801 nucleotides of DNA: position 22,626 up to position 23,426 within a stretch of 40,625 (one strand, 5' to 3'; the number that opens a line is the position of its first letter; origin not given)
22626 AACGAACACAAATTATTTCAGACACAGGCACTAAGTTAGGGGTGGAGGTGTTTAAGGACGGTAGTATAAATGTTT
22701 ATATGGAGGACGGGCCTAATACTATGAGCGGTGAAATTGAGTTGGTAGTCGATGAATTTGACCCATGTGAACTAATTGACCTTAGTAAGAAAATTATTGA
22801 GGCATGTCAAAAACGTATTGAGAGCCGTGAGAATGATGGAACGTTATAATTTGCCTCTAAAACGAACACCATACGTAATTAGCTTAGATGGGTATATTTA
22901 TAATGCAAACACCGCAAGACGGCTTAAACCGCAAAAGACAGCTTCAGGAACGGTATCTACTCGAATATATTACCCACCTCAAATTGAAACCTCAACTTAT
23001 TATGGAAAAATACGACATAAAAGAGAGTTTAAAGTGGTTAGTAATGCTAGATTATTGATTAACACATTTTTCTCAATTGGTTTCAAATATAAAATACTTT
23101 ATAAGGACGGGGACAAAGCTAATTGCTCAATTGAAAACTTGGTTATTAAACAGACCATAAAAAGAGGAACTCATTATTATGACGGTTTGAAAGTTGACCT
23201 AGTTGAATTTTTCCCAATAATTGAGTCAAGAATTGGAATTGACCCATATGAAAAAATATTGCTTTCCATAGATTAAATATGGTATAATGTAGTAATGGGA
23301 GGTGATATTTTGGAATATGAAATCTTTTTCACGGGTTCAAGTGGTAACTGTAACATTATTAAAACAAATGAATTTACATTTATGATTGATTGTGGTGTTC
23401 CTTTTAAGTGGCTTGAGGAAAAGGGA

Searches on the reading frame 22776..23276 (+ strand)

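Call 59: search_protein_families(library=phrogs, proteins=[window:22776-23276:+], max_evalue=0.001)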
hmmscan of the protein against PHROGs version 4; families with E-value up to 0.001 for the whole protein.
window:22776-23276:+ (166 aa): 1 family
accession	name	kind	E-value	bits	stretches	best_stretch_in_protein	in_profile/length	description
phrog_959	-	DNA, RNA and nucleotide metabolism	5.6e-07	30.4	1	26-133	9-105/138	HNH endonuclease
